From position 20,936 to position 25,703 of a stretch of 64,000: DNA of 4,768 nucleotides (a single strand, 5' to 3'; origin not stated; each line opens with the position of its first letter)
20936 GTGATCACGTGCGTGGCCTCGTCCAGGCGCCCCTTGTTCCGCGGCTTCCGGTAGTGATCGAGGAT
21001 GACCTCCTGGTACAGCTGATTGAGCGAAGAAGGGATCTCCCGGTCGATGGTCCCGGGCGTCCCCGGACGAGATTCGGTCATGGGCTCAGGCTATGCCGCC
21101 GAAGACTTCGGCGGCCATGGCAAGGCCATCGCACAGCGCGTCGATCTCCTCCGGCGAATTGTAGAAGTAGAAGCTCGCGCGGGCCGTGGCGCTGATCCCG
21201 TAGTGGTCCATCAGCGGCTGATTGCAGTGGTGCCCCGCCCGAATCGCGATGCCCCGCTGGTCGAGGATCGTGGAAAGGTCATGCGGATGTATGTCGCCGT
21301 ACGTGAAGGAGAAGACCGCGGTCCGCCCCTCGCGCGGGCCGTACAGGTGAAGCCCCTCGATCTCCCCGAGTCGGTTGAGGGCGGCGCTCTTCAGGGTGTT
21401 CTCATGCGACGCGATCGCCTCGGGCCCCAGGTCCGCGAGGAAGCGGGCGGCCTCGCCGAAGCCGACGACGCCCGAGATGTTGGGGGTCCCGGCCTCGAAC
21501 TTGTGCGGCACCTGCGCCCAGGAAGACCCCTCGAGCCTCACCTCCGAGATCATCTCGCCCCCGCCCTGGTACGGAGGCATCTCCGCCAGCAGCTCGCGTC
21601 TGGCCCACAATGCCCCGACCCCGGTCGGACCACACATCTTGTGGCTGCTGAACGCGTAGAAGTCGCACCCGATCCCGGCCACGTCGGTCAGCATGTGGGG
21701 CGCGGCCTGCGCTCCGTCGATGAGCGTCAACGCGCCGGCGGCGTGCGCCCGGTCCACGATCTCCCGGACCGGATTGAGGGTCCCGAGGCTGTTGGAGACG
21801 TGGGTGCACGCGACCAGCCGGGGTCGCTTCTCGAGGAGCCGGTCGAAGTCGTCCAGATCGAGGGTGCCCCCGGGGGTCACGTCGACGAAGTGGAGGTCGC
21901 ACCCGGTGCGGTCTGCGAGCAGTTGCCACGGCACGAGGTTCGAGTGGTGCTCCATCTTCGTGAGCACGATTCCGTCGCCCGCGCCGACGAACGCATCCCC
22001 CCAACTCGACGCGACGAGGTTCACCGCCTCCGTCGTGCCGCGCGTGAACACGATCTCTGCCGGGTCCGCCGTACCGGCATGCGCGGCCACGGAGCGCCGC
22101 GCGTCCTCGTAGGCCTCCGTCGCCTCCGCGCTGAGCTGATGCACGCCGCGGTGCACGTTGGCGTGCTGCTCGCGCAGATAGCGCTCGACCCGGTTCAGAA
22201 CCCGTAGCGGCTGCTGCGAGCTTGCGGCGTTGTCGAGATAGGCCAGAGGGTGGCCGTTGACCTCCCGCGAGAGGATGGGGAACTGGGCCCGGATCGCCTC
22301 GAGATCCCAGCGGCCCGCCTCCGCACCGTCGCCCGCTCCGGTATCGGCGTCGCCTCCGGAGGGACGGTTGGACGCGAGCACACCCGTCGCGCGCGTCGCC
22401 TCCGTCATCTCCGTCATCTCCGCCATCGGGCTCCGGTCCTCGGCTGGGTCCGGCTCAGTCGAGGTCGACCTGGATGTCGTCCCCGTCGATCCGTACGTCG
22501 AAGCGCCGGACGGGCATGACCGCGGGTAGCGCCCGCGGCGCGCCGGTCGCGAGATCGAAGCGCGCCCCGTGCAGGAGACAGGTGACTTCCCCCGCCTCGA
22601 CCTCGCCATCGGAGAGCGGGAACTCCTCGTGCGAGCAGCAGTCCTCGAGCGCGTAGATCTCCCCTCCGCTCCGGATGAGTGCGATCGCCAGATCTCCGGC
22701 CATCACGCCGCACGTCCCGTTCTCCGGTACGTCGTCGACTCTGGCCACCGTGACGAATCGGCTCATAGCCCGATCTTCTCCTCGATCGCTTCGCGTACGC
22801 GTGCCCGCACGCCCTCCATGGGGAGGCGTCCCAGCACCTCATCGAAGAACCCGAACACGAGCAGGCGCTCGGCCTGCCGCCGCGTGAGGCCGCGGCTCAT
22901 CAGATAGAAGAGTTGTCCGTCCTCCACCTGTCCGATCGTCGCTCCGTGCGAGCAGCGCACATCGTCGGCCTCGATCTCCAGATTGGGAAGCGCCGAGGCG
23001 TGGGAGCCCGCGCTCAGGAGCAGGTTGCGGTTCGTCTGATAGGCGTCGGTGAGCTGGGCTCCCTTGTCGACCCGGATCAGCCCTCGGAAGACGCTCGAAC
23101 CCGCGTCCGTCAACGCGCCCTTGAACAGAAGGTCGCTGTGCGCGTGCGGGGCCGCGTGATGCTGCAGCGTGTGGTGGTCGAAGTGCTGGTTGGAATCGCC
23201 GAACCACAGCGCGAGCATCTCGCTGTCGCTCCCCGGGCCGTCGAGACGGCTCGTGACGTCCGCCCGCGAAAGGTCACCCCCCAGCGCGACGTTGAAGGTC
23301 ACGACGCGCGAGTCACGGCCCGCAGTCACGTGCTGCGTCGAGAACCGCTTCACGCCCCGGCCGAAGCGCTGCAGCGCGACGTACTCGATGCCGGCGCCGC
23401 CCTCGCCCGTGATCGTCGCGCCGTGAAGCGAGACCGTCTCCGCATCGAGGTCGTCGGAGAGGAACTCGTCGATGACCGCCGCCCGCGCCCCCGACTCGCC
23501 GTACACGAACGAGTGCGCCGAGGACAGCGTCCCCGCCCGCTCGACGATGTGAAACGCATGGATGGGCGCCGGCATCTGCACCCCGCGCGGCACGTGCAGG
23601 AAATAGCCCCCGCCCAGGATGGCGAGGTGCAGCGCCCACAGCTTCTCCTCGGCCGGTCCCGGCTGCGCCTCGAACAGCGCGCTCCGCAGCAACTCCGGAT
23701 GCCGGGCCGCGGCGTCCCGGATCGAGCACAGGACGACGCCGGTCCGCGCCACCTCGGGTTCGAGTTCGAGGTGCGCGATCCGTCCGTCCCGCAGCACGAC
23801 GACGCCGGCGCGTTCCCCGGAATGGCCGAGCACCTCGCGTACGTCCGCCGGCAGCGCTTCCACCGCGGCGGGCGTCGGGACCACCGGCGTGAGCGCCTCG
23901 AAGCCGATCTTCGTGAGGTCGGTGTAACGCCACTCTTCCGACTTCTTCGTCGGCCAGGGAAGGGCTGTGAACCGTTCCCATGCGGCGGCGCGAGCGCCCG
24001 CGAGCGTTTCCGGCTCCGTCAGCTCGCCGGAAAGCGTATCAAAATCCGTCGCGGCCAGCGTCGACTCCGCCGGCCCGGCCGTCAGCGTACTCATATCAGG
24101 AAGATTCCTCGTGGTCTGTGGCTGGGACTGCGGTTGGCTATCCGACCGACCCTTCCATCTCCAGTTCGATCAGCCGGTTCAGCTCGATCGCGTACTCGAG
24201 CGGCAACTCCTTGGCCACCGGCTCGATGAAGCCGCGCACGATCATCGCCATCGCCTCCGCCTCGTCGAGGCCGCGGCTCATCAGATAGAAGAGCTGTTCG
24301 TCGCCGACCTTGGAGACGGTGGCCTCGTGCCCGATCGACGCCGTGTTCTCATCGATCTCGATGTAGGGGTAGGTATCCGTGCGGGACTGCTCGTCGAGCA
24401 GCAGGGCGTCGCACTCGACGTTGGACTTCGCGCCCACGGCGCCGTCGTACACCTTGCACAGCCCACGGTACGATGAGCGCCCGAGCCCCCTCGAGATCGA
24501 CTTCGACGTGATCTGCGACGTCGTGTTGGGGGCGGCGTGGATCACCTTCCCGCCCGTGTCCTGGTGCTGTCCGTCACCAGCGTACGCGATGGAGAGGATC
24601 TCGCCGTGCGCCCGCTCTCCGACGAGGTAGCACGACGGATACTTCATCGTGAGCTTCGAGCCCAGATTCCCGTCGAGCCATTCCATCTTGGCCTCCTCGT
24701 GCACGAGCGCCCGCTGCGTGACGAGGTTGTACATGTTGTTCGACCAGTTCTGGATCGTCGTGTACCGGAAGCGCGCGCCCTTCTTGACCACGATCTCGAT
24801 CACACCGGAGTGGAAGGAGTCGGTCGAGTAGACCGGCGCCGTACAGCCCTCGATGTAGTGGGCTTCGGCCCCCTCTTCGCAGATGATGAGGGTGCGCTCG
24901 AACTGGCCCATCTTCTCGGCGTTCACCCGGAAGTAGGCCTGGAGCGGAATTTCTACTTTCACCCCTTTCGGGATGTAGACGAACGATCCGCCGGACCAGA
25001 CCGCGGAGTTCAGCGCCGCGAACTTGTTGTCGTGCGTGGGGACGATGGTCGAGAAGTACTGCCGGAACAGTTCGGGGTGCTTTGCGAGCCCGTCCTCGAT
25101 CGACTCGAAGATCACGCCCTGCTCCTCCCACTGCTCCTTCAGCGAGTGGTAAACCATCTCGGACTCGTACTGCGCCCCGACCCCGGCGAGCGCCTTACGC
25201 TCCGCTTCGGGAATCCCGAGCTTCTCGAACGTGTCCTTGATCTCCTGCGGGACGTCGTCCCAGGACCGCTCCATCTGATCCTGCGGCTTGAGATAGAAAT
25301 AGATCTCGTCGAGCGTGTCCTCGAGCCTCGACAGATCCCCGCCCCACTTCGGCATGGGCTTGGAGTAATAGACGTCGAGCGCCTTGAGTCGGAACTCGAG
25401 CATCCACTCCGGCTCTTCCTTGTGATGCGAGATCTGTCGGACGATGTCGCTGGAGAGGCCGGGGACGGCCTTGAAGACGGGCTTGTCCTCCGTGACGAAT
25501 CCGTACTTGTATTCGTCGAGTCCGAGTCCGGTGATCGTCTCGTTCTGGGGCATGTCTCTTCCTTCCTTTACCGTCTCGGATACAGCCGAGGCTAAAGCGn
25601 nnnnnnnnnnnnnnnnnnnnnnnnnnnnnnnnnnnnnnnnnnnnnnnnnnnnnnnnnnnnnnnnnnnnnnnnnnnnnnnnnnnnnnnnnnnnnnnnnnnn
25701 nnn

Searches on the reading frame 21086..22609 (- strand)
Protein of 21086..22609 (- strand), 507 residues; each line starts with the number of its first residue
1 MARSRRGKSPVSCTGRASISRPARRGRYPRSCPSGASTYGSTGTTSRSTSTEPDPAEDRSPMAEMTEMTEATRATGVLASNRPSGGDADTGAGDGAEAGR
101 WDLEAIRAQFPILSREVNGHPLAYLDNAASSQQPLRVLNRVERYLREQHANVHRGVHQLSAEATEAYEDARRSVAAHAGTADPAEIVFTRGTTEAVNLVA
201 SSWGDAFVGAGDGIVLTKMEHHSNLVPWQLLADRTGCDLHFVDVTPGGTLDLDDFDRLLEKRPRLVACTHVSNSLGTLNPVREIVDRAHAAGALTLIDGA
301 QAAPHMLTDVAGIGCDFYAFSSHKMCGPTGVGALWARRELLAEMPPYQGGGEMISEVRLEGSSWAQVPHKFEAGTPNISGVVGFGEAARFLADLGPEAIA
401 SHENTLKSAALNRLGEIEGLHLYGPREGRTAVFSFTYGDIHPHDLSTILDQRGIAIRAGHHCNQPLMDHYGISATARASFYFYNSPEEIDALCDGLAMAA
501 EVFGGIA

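Call 56: search_protein_families(library=pfam, proteins=[window:21086-22609:-], max_evalue=0.00001)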
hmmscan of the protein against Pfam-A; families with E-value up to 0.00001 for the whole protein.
window:21086-22609:- (507 aa): 1 family
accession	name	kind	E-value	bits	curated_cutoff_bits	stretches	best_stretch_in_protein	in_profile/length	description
PF00266.25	Aminotran_5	-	1.2e-140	469.2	21.5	1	124-492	2-371/371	Aminotransferase class-V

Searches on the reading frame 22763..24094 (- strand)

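Call 56: search_protein_families(library=pfam, proteins=[window:22763-24094:-], max_evalue=0.00001)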
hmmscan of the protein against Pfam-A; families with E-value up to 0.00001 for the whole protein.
window:22763-24094:- (443 aa): 2 families
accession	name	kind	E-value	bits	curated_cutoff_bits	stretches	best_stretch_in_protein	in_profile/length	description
PF01458.23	SUFBD_core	-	6.9e-72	242.1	27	1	186-416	5-232/232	SUF system FeS cluster assembly, SufBD core domain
PF19295.5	SufBD_N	-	5.1e-11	43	23.5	1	29-178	24-170/172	SufBD protein N-terminal region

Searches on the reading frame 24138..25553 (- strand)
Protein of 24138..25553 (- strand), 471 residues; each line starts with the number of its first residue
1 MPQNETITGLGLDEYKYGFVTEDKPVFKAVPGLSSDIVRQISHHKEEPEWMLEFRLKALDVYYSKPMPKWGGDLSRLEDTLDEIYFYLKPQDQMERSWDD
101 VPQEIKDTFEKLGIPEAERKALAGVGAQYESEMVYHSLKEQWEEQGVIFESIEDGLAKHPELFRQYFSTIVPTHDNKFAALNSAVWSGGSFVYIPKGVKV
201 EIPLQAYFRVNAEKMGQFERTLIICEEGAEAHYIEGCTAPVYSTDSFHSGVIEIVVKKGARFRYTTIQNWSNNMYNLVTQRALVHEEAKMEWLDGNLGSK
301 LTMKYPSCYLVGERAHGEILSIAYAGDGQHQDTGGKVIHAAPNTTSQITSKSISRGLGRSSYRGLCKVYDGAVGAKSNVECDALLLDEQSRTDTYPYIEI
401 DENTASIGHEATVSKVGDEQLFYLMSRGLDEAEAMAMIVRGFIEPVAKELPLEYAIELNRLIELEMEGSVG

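Call 56: search_protein_families(library=pfam, proteins=[window:24138-25553:-], max_evalue=0.00001)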
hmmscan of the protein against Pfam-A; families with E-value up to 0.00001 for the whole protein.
window:24138-25553:- (471 aa): 2 families
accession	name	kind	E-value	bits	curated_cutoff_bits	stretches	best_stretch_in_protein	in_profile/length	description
PF01458.23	SUFBD_core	-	6.7e-89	297.8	27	1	208-442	1-232/232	SUF system FeS cluster assembly, SufBD core domain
PF19295.5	SufBD_N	-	1.1e-12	48.4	23.5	1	139-205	105-171/172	SufBD protein N-terminal region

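Call 78: find_encoding_contigs(protein=window:24138-25553:-, flank=1000, max_places=3)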
Protein window:24138-25553:- (471 aa): no gene with exactly this product is on record in the collection.
